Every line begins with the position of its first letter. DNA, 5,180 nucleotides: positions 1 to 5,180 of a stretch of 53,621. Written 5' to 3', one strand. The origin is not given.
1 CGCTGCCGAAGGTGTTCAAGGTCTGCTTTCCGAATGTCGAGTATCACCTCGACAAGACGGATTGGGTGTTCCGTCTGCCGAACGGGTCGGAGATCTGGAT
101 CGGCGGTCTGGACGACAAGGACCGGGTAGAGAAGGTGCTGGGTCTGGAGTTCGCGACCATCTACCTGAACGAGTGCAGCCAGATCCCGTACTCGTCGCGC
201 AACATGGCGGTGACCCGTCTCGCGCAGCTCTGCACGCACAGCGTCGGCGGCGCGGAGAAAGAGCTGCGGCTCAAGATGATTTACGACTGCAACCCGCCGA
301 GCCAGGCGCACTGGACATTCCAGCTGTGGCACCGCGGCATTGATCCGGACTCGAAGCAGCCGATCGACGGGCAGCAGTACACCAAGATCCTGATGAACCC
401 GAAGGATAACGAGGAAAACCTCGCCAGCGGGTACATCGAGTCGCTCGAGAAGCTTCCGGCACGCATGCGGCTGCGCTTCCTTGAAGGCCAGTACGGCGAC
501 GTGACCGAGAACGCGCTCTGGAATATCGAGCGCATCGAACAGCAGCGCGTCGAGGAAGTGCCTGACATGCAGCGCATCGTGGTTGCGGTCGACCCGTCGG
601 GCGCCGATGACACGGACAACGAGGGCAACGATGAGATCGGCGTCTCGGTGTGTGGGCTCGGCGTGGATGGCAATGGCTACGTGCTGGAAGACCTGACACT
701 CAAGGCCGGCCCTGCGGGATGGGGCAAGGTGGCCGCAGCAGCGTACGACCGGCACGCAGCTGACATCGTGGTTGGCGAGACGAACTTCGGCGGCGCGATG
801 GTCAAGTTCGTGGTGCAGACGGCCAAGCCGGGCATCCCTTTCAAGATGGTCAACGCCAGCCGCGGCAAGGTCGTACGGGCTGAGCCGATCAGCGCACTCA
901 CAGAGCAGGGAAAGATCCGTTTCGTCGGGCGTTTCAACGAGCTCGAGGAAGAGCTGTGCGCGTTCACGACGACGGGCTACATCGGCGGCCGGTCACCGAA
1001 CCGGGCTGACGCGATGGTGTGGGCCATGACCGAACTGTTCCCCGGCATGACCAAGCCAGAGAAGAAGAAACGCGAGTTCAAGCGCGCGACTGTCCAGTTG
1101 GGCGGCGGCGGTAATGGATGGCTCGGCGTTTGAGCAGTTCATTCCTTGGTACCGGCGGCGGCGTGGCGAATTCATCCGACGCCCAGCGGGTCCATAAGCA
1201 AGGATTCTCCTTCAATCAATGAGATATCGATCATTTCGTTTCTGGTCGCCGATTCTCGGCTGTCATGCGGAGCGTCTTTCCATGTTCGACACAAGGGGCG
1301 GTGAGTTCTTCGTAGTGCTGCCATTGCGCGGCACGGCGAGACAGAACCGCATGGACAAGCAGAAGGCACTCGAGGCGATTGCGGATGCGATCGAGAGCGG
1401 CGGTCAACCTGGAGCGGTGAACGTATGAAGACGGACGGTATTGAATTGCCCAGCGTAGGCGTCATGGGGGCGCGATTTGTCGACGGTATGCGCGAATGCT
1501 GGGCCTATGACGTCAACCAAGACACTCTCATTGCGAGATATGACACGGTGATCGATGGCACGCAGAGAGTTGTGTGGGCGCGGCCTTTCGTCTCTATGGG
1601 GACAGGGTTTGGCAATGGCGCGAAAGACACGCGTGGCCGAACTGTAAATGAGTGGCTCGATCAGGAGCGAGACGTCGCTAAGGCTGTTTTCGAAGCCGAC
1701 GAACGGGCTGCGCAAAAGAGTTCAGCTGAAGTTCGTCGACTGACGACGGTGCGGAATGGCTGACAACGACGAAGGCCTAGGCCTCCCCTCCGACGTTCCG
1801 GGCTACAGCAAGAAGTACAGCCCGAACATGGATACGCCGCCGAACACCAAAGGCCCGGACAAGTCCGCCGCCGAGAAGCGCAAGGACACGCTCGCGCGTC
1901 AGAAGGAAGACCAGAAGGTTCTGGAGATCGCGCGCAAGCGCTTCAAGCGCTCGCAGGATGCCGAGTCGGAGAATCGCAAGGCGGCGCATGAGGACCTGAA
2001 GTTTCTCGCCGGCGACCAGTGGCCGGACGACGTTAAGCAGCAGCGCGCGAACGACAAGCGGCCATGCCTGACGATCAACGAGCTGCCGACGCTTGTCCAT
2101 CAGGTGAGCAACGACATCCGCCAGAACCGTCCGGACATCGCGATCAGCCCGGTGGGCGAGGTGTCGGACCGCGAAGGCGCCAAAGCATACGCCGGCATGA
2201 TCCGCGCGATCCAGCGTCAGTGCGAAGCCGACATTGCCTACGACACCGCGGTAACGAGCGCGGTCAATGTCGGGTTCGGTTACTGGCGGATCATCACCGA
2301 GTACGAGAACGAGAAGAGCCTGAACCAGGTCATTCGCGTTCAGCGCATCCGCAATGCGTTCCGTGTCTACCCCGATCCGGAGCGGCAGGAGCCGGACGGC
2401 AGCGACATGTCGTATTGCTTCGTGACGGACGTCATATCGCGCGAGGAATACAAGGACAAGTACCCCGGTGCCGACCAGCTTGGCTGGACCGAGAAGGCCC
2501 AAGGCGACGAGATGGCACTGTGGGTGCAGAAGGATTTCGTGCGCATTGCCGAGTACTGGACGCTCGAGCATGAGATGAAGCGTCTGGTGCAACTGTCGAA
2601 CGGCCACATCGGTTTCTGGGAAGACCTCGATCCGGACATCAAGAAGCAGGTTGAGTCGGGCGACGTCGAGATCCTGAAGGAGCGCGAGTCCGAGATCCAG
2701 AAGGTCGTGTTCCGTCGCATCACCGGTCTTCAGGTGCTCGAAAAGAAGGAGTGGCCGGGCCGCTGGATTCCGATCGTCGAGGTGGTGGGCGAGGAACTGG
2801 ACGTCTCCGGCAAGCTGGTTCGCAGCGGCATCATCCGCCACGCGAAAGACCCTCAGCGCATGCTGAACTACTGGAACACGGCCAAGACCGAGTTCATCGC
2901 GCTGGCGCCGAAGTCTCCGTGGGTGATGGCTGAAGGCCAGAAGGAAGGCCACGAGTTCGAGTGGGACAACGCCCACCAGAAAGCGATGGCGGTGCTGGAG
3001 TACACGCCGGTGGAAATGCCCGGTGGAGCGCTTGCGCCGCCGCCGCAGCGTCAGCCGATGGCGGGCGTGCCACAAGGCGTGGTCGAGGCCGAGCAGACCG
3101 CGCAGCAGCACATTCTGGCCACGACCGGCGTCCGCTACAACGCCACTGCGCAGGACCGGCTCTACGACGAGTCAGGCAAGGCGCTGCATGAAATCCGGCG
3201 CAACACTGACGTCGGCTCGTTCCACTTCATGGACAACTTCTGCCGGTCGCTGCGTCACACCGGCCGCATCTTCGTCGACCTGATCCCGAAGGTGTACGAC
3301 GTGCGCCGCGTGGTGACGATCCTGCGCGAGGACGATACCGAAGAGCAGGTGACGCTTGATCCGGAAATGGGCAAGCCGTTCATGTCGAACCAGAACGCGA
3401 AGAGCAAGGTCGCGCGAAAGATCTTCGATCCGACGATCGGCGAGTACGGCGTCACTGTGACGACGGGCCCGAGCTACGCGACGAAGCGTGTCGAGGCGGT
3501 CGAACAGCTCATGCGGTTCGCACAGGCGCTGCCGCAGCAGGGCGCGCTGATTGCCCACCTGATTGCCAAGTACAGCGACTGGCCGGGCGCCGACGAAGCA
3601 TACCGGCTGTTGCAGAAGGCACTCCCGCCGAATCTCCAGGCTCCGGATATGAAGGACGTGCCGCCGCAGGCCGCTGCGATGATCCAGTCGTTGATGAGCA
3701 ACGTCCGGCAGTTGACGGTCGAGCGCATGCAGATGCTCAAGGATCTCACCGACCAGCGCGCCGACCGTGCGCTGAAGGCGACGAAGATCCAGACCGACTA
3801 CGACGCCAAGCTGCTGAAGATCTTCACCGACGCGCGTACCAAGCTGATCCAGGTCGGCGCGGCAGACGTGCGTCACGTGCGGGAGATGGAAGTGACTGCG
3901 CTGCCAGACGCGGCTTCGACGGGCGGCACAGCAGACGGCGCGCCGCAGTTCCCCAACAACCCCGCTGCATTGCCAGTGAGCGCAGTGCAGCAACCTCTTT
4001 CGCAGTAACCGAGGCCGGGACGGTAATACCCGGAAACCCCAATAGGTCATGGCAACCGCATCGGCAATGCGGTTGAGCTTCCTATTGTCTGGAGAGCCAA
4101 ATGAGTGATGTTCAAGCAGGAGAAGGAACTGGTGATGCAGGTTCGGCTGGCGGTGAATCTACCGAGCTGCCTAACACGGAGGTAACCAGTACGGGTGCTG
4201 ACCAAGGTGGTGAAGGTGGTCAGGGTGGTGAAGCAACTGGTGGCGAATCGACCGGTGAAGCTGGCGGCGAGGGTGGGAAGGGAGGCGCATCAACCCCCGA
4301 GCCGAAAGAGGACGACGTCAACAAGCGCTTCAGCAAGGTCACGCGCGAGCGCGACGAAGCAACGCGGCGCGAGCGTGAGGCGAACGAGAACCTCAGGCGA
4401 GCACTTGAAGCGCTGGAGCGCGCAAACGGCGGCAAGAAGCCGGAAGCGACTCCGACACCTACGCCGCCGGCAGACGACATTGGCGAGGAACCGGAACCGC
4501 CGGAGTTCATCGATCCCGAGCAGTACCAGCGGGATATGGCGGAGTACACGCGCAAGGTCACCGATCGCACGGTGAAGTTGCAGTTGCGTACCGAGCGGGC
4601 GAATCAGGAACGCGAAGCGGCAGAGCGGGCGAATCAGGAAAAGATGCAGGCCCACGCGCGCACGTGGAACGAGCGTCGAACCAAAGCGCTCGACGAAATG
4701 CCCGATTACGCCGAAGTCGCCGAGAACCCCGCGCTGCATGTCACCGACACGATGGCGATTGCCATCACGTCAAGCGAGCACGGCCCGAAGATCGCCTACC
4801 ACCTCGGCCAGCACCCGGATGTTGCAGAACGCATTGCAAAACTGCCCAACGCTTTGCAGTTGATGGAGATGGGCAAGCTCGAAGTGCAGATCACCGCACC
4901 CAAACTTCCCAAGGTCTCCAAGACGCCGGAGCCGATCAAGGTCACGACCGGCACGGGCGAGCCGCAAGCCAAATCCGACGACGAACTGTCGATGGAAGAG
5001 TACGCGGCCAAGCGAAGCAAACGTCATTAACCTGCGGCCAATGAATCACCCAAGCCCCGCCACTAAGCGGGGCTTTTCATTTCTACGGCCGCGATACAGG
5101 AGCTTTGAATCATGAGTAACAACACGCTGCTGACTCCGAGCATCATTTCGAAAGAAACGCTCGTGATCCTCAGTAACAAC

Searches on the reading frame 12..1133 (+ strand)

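Call 22: search_protein_families(library=phrogs, proteins=[window:12-1133:+], max_evalue=0.00001)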
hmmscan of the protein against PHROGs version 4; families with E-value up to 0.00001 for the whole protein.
window:12-1133:+ (373 aa): 4 families
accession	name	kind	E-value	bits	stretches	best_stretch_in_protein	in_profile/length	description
phrog_979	-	head and packaging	1.9e-59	203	1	6-347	226-604/642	terminase large subunit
phrog_38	-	head and packaging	2.3e-23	83.8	1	168-356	526-717/760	terminase large subunit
phrog_2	-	head and packaging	1.2e-18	68.3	1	16-352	341-603/807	terminase large subunit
phrog_5573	-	head and packaging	2.4e-06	28.1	1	176-321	66-216/250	terminase large subunit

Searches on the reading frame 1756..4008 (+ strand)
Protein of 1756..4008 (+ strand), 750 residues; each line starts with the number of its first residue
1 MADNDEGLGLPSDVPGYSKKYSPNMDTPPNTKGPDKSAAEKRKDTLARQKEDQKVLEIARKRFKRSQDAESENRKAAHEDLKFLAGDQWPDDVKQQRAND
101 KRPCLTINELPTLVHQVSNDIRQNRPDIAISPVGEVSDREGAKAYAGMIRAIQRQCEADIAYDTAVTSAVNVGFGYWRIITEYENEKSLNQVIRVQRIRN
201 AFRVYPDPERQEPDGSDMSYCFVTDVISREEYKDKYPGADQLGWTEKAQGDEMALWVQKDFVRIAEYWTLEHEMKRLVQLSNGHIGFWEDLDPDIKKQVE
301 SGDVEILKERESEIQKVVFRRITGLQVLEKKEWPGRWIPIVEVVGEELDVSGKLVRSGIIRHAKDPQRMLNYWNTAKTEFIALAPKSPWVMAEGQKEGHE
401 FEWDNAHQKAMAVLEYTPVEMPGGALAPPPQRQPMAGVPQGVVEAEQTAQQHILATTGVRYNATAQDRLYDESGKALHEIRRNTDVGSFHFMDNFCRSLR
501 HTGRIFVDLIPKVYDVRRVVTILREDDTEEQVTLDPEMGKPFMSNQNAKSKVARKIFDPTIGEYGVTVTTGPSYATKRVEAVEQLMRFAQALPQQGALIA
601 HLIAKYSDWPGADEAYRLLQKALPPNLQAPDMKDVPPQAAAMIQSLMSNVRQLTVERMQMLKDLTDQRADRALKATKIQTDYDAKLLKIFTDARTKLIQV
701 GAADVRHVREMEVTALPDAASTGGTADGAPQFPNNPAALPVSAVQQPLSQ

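Call 22: search_protein_families(library=phrogs, proteins=[window:1756-4008:+], max_evalue=0.00001)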
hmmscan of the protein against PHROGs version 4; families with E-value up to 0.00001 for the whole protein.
window:1756-4008:+ (750 aa): 2 families
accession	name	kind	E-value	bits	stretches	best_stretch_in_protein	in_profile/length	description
phrog_156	-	head and packaging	3.9e-125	419.8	1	50-683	6-628/681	portal protein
phrog_14911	-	unknown function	3.3e-34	119.5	1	62-409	13-369/404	-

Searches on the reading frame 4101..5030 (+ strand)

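Call 22: search_protein_families(library=phrogs, proteins=[window:4101-5030:+], max_evalue=0.00001)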
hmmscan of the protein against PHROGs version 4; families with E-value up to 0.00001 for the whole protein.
window:4101-5030:+ (309 aa): 1 family
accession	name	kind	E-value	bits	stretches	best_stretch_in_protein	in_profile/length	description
phrog_8865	-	head and packaging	5.2e-40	139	1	19-308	16-293/297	head scaffolding protein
